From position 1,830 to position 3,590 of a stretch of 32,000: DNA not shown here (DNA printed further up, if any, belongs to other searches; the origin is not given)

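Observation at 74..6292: Candidate undescribed multi-nuclease plus helicase defense locus (Mrr-like / HEPN / coiled-coil REase / DinG-like helicase-nuclease)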

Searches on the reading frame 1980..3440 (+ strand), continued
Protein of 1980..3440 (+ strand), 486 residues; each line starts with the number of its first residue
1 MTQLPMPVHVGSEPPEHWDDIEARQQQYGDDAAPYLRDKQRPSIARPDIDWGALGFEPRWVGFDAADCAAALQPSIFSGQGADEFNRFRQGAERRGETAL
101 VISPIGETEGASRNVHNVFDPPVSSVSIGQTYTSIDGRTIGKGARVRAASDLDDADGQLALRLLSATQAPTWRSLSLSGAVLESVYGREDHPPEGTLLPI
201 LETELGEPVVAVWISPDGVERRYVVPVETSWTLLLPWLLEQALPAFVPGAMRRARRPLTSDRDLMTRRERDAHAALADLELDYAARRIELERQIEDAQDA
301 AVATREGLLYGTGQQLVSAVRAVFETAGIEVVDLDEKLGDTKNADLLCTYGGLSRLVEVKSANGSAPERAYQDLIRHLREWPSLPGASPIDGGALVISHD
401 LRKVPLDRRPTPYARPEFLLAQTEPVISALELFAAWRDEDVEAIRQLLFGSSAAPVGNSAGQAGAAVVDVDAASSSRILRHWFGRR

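Call 49: fold_search(model_id=the predicted structure, library=pdb)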
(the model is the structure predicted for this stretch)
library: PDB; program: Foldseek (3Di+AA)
matches with E <= 10: 674; with E <= 0.001: 0
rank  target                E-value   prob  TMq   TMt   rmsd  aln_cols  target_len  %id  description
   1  8hx8_B                5.6e-02  0.35  0.15  0.12  14.5       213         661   11  Crystal structure of 4-amino-4-deoxychorismate synthase from Streptomyces venezuelae co-crystallized with chorismate (released 2023-10-18)
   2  8ti9_C                7.4e-02  0.66  0.17  0.35   9.4       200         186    9  CryoEM structure of octamer assembly of Shedu nuclease domain from Bacillus cereus (released 2024-07-31)
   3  6wam_F                9.8e-02  0.51  0.12  0.13   6.3       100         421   14  Structure of Acinetobacter baumannii Cap4 SAVED/CARF-domain containing receptor (released 2020-06-17)
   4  6wan_D                1.0e-01  0.51  0.12  0.13   6.3       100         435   14  Structure of Acinetobacter baumannii Cap4 SAVED/CARF-domain containing receptor with the cyclic trinucleotide 3'3'3'-c (released 2020-06-17)
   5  9dou_A                1.2e-01  0.54  0.15  0.09  14.0       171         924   12  Taeniopygia guttata R2 retrotransposon (R2Tg) initiating target-primed reverse transcription (released 2025-05-21)
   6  6vm6_C                1.3e-01  0.47  0.12  0.13   6.3       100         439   14  Structure of Acinetobacter baumannii Cap4 SAVED/CARF-domain containing receptor with the cyclic trinucleotide 2'3'3'-c (released 2020-06-17)
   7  6vm6_E                1.5e-01  0.44  0.12  0.13   6.3       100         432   14  Structure of Acinetobacter baumannii Cap4 SAVED/CARF-domain containing receptor with the cyclic trinucleotide 2'3'3'-c (released 2020-06-17)
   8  6vm6_B                1.5e-01  0.44  0.12  0.13   6.3       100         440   14  Structure of Acinetobacter baumannii Cap4 SAVED/CARF-domain containing receptor with the cyclic trinucleotide 2'3'3'-c (released 2020-06-17)
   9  6wan_F                1.5e-01  0.44  0.12  0.14   6.3       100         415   14  Structure of Acinetobacter baumannii Cap4 SAVED/CARF-domain containing receptor with the cyclic trinucleotide 3'3'3'-c (released 2020-06-17)
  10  6vm6_A                1.7e-01  0.41  0.12  0.13   6.3       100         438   14  Structure of Acinetobacter baumannii Cap4 SAVED/CARF-domain containing receptor with the cyclic trinucleotide 2'3'3'-c (released 2020-06-17)
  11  3fov                  1.8e-01  0.75  0.13  0.47   4.8        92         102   16  Crystal structure of protein RPA0323 of unknown function from Rhodopseudomonas palustris (released 2009-01-13)
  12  6vm6_F                2.0e-01  0.38  0.12  0.13   6.3       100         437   14  Structure of Acinetobacter baumannii Cap4 SAVED/CARF-domain containing receptor with the cyclic trinucleotide 2'3'3'-c (released 2020-06-17)
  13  6wam_A                2.0e-01  0.38  0.12  0.13   6.3       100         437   14  Structure of Acinetobacter baumannii Cap4 SAVED/CARF-domain containing receptor (released 2020-06-17)
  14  3fij_B                2.0e-01  0.23  0.15  0.26  12.8       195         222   11  Crystal structure of a uncharacterized protein lin1909 (released 2009-01-13)
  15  8hx8_A                2.2e-01  0.18  0.13  0.11  13.7       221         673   11  Crystal structure of 4-amino-4-deoxychorismate synthase from Streptomyces venezuelae co-crystallized with chorismate (released 2023-10-18)
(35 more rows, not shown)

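Call 71: search_protein_representatives(alignment_id=A1)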
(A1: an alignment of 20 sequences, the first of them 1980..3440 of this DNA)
Query: 20 sequences, 486 profile positions. Proteins with E-value up to 0.001 (for the whole library): 634; up to 1e-10: 365; up to 1e-30: 194. The best 150 are listed.
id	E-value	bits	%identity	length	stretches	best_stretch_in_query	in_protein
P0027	6.9e-250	846.1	-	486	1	1-486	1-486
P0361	8.7e-180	614.9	-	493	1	5-485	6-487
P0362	1.3e-160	551.7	-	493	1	5-485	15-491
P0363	8.6e-154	529.2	-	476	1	6-452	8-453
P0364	1.2e-150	518.9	-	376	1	1-375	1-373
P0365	3.6e-141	487.5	-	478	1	6-459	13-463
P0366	5.7e-138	477.0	-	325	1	165-486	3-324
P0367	2.7e-137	474.8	-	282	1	198-462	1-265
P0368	6.1e-135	467.0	-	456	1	3-450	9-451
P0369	5.5e-133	460.6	-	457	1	3-453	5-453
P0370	2.4e-132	458.5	-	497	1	6-485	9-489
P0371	3.2e-130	451.5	-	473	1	4-461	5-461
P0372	2.4e-128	445.3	-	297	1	1-288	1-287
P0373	2.2e-127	442.1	-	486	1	4-477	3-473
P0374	8.0e-127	440.3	-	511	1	6-456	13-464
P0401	2.2e-98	346.5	-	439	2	174-466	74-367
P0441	6.1e-67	242.7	-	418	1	4-323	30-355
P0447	1.9e-64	234.6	-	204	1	1-140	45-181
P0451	2.2e-63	231.0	-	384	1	39-257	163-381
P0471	4.4e-56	206.9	-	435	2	193-450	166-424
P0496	8.3e-45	169.7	-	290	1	48-233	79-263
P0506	4.6e-42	160.7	-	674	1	7-257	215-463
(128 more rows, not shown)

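Call 72: search_protein_families(library=pfam, proteins=[P0506, P0451, P0441, P0447, P0496, P0401, P0471], max_evalue=0.01)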
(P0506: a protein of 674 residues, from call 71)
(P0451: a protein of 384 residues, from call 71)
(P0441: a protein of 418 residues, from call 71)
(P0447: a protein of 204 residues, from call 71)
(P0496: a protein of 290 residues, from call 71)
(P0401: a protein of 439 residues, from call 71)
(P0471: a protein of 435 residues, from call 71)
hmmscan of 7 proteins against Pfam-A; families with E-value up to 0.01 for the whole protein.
P0506 (674 aa): 1 family
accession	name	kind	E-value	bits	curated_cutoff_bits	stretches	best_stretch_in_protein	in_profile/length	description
PF18864.6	AbiTii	-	1.6e-27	97.3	27.6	1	7-195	3-178/189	AbiTii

P0451 (384 aa): 0 families

P0441 (418 aa): 0 families

P0447 (204 aa): 0 families

P0496 (290 aa): 0 families

P0401 (439 aa): 0 families

P0471 (435 aa): 0 families

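Call 75: find_encoding_contigs(protein=P0506, flank=6000, max_places=3)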
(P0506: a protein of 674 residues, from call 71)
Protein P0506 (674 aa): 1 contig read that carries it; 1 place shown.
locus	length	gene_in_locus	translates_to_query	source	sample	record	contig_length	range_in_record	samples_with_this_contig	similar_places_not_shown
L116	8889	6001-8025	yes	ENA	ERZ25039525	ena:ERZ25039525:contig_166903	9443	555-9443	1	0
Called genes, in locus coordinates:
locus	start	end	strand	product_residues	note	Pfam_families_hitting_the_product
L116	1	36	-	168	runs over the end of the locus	PF00589:Phage_integrase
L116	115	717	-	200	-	-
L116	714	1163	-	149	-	-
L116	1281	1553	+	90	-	PF12728:HTH_17 (weak)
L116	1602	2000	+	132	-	PF05119:Terminase_4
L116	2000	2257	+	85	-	-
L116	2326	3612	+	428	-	PF00872:Transposase_mut, PF10551:MULE (faint)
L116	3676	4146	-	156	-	PF04075:F420H2_quin_red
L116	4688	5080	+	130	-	-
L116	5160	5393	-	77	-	-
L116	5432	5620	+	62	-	PF13621:Cupin_8 (weak)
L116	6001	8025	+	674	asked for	PF18864:AbiTii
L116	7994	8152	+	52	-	-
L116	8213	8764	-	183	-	PF00239:Resolvase, PF02796:HTH_7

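Call 86: search_protein_families(library=padloc, alignment_id=A6, max_evalue=1e-10)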
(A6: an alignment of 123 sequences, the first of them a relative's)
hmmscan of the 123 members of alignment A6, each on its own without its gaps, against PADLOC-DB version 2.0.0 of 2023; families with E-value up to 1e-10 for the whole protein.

A. member 1, L001:4101-4595:+ (164 aa): 0 families

B. families by the number of members that match (of 123 scanned): 96 families (the first 25 are shown)
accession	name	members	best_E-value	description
PDLC04134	mad2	3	5.7e-24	mads_2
PDLC03387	MTase_II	2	2e-86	Type II methyltransferase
PDLC03353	MTase_II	2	1e-30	Type II methyltransferase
PDLC03299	MTase_II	2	3.8e-30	Type II methyltransferase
PDLC04135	mad3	2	2.3e-26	mads_3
PDLC02980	AriA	2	2.5e-15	-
PDLC05035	PDC-S53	1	0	-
PDLC03830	ZacC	1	0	-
PDLC03044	REase_I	1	0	Type I restriction enzyme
PDLC04168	GajA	1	5e-175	-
PDLC03829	ZacB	1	3e-165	-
PDLC04173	GajB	1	9.3e-140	-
PDLC03041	REase_I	1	2.3e-101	Type I restriction enzyme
PDLC04987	PDC-S28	1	5e-98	-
PDLC03040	REase_I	1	8.8e-88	Type I restriction enzyme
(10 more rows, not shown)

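Call 87: search_protein_families(library=pfam, alignment_id=A6, max_evalue=0.00001)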
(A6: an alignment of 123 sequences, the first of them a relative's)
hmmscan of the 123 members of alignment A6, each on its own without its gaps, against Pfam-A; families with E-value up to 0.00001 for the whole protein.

A. member 1, L001:4101-4595:+ (164 aa): 0 families

B. families by the number of members that match (of 123 scanned): 114 families (the first 25 are shown)
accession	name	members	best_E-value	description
PF00589.27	Phage_integrase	6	2.4e-31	Phage integrase family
PF13304.12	AAA_21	3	9.6e-16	AAA domain, putative AbiEii toxin, Type IV TA system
PF01863.23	YgjP-like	2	1.2e-61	YgjP-like, metallopeptidase domain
PF06042.17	NTP_transf_6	2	2e-52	Nucleotidyltransferase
PF07690.21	MFS_1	2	2.2e-48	Major Facilitator Superfamily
PF01555.25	N6_N4_Mtase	2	3.2e-44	DNA methylase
PF00561.26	Abhydrolase_1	2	7e-24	alpha/beta hydrolase fold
PF01443.25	Viral_helicase1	2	2.4e-19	Viral superfamily 1 RNA helicase core domain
PF04851.21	ResIII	2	3.2e-19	Type III restriction enzyme, res subunit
PF10935.13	DUF2637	2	3.4e-19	Protein of unknown function (DUF2637)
PF00665.32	rve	2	6.6e-17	Integrase core domain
PF13565.12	HTH_32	2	2.6e-15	Homeodomain-like domain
PF13560.12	HTH_31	2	7.1e-13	Helix-turn-helix domain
PF13245.12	AAA_19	2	9e-12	AAA domain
PF13581.12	HATPase_c_2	2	3.1e-11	Histidine kinase-like ATPase domain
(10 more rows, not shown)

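Call 92: search_dna_similar(query=window:1980-3440:+, collection=plasmids, mode=protein, max_rows=15)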
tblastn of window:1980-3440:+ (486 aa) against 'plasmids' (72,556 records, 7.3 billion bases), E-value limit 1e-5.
Records with a match: 24; places in all: 25; records where one place covers at least 80% of the query: 21.
Best place of each record, by identity: <60% 24.
By first word of the organism name: Streptomyces 17; Rhodococcus 3; Mycolicibacterium 2; Kitasatospora 1; Mycobacteroides 1.
By predicted mobility (MOB-suite, as given by PLSDB): mobilizable 14; non-mobilizable 10.
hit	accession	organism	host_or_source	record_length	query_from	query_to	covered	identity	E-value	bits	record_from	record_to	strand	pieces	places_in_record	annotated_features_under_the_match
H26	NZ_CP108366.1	Streptomyces sp. NBC_01340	-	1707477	6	457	93%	40.6%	1e-59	257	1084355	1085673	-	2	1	none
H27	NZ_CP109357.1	Streptomyces sp. NBC_01562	-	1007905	6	457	93%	40.3%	2e-59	256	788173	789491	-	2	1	record has no annotation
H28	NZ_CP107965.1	Kitasatospora sp. NBC_00374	-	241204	8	458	93%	40.2%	3e-68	244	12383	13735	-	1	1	hypothetical protein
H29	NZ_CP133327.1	Rhodococcus sp. DN22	-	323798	6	452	92%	40.2%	8e-65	234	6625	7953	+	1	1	hypothetical protein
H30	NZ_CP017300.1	Rhodococcus sp. YL-1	pure culture,soil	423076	6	452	92%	40.2%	8e-65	234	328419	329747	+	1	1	hypothetical protein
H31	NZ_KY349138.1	Mycolicibacterium sp. CBMA 213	-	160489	8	456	92%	39.8%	4e-67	241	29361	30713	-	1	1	hypothetical protein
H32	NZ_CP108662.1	Streptomyces anulatus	-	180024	32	452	87%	42.2%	8e-73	257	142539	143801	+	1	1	hypothetical protein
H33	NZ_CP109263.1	Streptomyces anulatus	-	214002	32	452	87%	42.2%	8e-73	257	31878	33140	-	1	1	hypothetical protein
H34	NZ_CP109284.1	Streptomyces anulatus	-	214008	32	452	87%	42.2%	8e-73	257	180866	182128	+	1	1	hypothetical protein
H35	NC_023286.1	Streptomyces sp. F12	-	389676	6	452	92%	39.6%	5e-71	252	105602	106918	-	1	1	hypothetical protein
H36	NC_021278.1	Mycobacteroides abscessus subsp. bolletii 50594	-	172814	8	452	92%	38.7%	2e-63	230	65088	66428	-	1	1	hypothetical protein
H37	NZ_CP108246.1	Streptomyces sp. NBC_00073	-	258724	5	452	92%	38.4%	4e-63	229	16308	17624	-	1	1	hypothetical protein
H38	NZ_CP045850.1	Streptomyces clavuligerus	pure culture single spore ...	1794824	5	452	92%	38.0%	1e-59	219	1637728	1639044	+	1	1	none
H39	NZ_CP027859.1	Streptomyces clavuligerus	Cell culture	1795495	5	452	92%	38.0%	1e-59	219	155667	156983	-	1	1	none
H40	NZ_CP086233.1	Streptomyces clavuligerus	whole organism,soil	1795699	5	452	92%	38.0%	1e-59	219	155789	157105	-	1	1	none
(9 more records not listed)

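Call 93: search_dna_similar(query=window:1980-3440:+, collection=phages, mode=protein, max_rows=10)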
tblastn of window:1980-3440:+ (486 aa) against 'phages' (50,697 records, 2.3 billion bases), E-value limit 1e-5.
No match.

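Call 94: get_annotated_region(hit=H28, flank=4500)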
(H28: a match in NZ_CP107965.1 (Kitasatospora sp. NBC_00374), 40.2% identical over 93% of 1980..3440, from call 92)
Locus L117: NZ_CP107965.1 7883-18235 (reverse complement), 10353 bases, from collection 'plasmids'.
description: Kitasatospora sp. NBC_00374 plasmid unnamed1, complete sequence
organism: Kitasatospora sp. NBC_00374 (NCBI taxid 2975964)
taxonomy: Bacteria; Actinomycetota; Actinomycetes; Kitasatosporales; Streptomycetaceae; Kitasatospora; Kitasatospora sp. NBC 00374
host: -; source: -; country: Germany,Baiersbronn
typing (MOB-suite, as given by PLSDB): non-mobilizable
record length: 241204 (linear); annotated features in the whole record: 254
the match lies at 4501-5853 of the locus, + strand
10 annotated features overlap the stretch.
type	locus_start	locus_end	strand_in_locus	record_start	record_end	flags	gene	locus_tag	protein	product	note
CDS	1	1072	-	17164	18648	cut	-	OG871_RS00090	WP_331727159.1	hypothetical protein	-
CDS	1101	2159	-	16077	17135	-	-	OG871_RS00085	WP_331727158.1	hypothetical protein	-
CDS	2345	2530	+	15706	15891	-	-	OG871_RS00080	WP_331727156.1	hypothetical protein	-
CDS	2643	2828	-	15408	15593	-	-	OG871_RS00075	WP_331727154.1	hypothetical protein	-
CDS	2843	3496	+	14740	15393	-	-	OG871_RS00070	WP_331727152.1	hypothetical protein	-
CDS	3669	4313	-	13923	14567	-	-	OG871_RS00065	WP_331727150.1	hypothetical protein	-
CDS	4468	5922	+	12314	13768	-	-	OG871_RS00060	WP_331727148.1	hypothetical protein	-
CDS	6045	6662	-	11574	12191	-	-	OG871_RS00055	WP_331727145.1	hypothetical protein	-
CDS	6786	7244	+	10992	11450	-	-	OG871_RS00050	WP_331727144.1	hypothetical protein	-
CDS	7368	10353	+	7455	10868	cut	dnaE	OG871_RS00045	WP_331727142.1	DNA polymerase III subunit alpha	GO:0006260 - DNA replication [Evidence IEA]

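Call 95: get_annotated_region(hit=H29, flank=4500)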
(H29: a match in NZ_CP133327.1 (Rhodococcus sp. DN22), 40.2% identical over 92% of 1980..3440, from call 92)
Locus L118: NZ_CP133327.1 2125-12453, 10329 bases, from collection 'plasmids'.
description: Rhodococcus sp. DN22 strain strain DN22 plasmid p1, complete sequence
organism: Rhodococcus sp. DN22 (NCBI taxid 357684)
taxonomy: Bacteria; Actinomycetota; Actinomycetes; Mycobacteriales; Nocardiaceae; Rhodococcus; Rhodococcus sp. DN22
host: -; source: -; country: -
typing (MOB-suite, as given by PLSDB): non-mobilizable
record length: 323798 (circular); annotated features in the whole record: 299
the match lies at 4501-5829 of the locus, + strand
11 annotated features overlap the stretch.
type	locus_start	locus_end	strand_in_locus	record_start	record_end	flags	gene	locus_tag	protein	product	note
CDS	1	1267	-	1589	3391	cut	-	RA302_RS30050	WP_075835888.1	sel1 repeat family protein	-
CDS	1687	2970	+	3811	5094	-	-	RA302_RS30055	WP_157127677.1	hypothetical protein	-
CDS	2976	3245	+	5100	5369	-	-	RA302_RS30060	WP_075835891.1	hypothetical protein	-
CDS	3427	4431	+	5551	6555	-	-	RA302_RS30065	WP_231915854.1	tyrosine-type recombinase/integrase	GO:0015074 - DNA integration [Evidence IEA]; GO:0006310 - DNA recombination [Evidence IEA]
CDS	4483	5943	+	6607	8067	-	-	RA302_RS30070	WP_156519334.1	hypothetical protein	-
CDS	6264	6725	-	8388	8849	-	-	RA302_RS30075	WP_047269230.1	hypothetical protein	-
CDS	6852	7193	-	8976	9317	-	-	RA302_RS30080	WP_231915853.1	transcriptional regulator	-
CDS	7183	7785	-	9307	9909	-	-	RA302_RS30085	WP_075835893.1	hypothetical protein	-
CDS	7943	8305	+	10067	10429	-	-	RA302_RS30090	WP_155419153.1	hypothetical protein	-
CDS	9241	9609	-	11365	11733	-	-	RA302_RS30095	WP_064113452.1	hypothetical protein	-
CDS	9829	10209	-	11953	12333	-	-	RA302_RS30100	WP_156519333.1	hypothetical protein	-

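Call 96: get_annotated_region(hit=H31, flank=4500)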
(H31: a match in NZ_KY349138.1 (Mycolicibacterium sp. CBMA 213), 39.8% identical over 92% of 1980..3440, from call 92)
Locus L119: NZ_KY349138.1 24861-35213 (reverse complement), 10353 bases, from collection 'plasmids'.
description: Mycolicibacterium sp. CBMA 213 plasmid pCBMA213_2, complete sequence
organism: Mycolicibacterium sp. CBMA 213 (NCBI taxid 1968788)
taxonomy: Bacteria; Actinomycetota; Actinomycetes; Mycobacteriales; Mycobacteriaceae; Mycolicibacterium; Mycolicibacterium sp. CBMA 213
host: -; source: -; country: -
typing (MOB-suite, as given by PLSDB): mobilizable; relaxase MOBF
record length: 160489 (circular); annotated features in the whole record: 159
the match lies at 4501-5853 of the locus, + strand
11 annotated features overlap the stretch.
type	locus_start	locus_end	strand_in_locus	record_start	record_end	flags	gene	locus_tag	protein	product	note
CDS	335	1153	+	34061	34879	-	-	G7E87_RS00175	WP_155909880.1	hypothetical protein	-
CDS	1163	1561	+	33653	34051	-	-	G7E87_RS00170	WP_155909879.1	hypothetical protein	-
CDS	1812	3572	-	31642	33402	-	-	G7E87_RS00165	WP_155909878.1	hypothetical protein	-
CDS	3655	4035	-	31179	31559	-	-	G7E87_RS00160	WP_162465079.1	PIN domain-containing protein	-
CDS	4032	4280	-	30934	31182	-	-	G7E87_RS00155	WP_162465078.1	type II toxin-antitoxin system prevent-host-death family antitoxin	GO:0008219 - cell death [Evidence IEA]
CDS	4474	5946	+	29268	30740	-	-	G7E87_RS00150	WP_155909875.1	hypothetical protein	-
CDS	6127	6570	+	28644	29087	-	-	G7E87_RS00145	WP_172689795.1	hypothetical protein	-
CDS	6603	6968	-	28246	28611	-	-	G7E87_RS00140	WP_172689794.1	hypothetical protein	-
CDS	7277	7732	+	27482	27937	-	-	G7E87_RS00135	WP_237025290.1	hypothetical protein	-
CDS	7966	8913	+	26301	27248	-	-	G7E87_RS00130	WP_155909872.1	hypothetical protein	-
CDS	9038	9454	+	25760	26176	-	-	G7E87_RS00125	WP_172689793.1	hypothetical protein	-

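Call 97: get_annotated_region(hit=H32, flank=4500)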
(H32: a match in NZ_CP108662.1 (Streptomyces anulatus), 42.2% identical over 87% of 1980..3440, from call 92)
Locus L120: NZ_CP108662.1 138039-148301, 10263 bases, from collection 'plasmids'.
description: Streptomyces anulatus strain NBC_01080 plasmid unnamed1, complete sequence
organism: Streptomyces anulatus (NCBI taxid 1892)
taxonomy: Bacteria; Actinomycetota; Actinomycetes; Kitasatosporales; Streptomycetaceae; Streptomyces; Streptomyces anulatus
host: -; source: -; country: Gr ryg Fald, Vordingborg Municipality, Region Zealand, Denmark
typing (MOB-suite, as given by PLSDB): mobilizable; relaxase MOBF
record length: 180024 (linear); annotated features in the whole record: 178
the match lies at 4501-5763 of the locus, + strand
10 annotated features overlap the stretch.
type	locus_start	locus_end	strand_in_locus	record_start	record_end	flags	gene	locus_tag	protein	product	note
CDS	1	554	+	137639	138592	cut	-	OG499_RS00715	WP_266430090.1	replication-relaxation family protein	-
CDS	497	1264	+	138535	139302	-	-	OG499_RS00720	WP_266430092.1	hypothetical protein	-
CDS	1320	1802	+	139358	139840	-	-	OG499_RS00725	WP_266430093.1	hypothetical protein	-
CDS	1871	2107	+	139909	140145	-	-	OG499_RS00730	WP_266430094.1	hypothetical protein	-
CDS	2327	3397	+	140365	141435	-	-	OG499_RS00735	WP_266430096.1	DUF4238 domain-containing protein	-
CDS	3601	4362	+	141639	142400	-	-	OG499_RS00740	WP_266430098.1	hypothetical protein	-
CDS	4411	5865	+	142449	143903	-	-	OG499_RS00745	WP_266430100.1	hypothetical protein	-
CDS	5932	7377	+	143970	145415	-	-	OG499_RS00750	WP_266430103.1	hypothetical protein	-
CDS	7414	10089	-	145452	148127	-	-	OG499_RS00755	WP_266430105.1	DEAD/DEAH box helicase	-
CDS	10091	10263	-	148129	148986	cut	-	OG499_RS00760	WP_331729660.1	hypothetical protein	-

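Call 98: get_annotated_region(hit=H36, flank=4500)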
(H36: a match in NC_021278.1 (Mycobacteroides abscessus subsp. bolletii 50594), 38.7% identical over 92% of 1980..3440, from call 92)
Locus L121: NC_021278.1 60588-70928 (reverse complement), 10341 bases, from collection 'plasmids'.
description: Mycobacteroides abscessus subsp. bolletii 50594 plasmid 1, complete sequence
organism: Mycobacteroides abscessus subsp. bolletii 50594 (NCBI taxid 1303024)
taxonomy: Bacteria; Actinomycetota; Actinomycetes; Mycobacteriales; Mycobacteriaceae; Mycobacteroides; Mycobacteroides abscessus; Mycobacteroides abscessus subsp. bolletii 50594
host: -; source: -; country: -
typing (MOB-suite, as given by PLSDB): mobilizable; replicon rep_cluster_1566; relaxase MOBF
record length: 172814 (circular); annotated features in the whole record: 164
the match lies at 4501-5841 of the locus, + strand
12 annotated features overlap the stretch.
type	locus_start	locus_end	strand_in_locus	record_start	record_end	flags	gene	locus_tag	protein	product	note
CDS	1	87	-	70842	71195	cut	-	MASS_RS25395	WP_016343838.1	hypothetical protein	-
CDS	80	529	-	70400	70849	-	-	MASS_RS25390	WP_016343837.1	WhiB family transcriptional regulator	-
CDS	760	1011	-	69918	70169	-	-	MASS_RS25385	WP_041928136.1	hypothetical protein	-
CDS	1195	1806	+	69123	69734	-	-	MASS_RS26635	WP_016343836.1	helix-turn-helix transcriptional regulator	-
CDS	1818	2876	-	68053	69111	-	-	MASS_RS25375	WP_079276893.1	C40 family peptidase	GO:0006508 - proteolysis [Evidence IEA]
CDS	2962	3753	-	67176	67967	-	-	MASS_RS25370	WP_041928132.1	hypothetical protein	-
CDS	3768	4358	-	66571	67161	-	-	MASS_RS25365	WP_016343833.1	hypothetical protein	-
CDS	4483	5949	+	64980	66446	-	-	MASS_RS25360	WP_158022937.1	hypothetical protein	-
CDS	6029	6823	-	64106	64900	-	-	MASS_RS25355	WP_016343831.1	transposase family protein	-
CDS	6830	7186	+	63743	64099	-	-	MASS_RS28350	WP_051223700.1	hypothetical protein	-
CDS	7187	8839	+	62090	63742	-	-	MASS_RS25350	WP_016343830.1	transposase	-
CDS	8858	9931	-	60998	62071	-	-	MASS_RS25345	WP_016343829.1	hypothetical protein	-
